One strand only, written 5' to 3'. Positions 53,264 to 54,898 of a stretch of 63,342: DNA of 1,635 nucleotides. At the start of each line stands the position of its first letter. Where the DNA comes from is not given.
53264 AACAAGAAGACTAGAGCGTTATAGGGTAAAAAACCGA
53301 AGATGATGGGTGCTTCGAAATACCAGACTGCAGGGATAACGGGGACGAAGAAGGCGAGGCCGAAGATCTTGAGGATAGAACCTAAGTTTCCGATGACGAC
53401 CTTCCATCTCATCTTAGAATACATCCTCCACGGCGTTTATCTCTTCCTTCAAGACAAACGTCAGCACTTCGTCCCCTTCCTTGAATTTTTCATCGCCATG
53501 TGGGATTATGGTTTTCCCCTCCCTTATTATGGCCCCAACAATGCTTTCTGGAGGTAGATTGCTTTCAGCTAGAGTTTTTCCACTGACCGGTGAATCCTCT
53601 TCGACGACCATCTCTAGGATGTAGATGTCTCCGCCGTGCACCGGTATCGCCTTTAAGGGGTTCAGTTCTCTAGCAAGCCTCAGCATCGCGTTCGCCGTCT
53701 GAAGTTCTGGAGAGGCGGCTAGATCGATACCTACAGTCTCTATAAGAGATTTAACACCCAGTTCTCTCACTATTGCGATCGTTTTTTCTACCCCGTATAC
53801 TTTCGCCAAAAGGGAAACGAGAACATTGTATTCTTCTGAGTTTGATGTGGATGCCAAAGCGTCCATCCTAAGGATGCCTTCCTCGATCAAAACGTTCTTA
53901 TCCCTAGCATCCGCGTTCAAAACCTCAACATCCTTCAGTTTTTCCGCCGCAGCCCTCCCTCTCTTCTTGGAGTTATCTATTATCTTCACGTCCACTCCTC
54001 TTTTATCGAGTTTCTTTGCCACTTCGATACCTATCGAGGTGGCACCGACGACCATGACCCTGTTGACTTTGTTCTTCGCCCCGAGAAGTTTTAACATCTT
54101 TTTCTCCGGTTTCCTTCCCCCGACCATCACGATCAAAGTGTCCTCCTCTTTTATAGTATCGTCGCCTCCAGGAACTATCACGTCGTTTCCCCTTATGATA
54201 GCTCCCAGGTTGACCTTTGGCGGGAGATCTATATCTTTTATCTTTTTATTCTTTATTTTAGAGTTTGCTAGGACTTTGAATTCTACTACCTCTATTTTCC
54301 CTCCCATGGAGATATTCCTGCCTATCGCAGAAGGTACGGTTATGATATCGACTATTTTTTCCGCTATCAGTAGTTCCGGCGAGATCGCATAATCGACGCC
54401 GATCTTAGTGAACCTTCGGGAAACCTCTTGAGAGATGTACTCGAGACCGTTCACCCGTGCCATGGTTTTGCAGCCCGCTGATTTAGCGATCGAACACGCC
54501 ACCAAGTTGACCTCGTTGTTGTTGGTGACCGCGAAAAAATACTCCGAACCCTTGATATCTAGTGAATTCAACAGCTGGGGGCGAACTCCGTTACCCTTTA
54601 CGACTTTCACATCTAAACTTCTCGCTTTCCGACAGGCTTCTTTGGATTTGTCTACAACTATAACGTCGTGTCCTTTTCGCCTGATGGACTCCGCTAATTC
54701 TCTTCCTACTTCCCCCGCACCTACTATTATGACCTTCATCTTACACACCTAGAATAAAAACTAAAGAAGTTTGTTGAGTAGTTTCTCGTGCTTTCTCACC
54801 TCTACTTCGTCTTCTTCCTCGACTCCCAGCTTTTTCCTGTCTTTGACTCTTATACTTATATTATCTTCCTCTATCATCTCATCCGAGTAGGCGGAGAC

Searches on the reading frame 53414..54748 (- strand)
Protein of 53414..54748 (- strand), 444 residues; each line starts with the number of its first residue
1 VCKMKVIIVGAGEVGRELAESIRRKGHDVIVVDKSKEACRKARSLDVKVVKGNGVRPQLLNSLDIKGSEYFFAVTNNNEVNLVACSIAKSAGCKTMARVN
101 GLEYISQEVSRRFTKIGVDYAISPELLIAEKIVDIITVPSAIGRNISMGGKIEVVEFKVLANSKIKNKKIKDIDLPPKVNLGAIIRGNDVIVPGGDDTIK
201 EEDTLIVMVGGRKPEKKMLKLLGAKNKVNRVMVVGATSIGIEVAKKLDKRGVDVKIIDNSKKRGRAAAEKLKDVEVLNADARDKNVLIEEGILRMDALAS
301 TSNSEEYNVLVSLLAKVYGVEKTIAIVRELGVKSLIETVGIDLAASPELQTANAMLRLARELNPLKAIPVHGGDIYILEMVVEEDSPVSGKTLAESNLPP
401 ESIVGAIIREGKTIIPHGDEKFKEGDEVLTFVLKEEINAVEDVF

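Call 92: search_protein_families(library=pfam, proteins=[window:53414-54748:-], max_evalue=0.001)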
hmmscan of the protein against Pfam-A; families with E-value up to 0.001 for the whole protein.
window:53414-54748:- (444 aa): 27 families (the best 25 are shown)
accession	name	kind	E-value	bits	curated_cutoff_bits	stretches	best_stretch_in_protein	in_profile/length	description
PF02254.24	TrkA_N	-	1.7e-43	148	23.8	2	6-124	1-116/116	TrkA-N domain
PF02080.26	TrkA_C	-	2.1e-27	95.2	27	2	378-444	2-70/71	TrkA-C domain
PF00070.33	Pyr_redox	-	5.8e-11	43.2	22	2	5-40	1-36/82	Pyridine nucleotide-disulphide oxidoreductase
PF07992.20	Pyr_redox_2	-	2.5e-09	37.4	26.1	2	5-84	144-228/291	Pyridine nucleotide-disulphide oxidoreductase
PF02737.24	3HCDH_N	-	8.5e-09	36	22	1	5-43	1-39/180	3-hydroxyacyl-CoA dehydrogenase, NAD binding domain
PF01488.26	Shikimate_DH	-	4.1e-08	33.8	24.3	0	226-308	10-89/138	Shikimate / quinate 5-dehydrogenase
PF03435.24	Sacchrp_dh_NADP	-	4.6e-08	33.9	25.1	1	6-43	1-40/129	Saccharopine dehydrogenase NADP binding domain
PF02826.25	2-Hacid_dh_C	-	5.6e-08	32.8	25.1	0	4-48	37-81/178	D-isomer specific 2-hydroxyacid dehydrogenase, NAD binding domain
PF03721.20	UDPG_MGDP_dh_N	-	1.1e-07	32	27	1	4-50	1-47/187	UDP-glucose/GDP-mannose dehydrogenase family, NAD binding domain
PF01494.25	FAD_binding_3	-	1.1e-07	31.8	22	1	4-45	2-43/349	FAD binding domain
PF13241.12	NAD_binding_7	-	1.3e-07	32.6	22.1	1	3-92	7-86/104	Putative NAD(P)-binding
PF00106.31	adh_short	-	1.5e-07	31.6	26.6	1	231-284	3-61/195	short chain dehydrogenase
PF03446.21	NAD_binding_2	-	2.2e-07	31.5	21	0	6-49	2-45/161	NAD binding domain of 6-phosphogluconate dehydrogenase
PF13478.12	XdhC_C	-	3e-07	31.4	29.7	1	6-88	1-64/125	XdhC Rossmann domain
PF05368.20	NmrA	-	5.4e-07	29.9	27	0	5-80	4-84/298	NmrA-like family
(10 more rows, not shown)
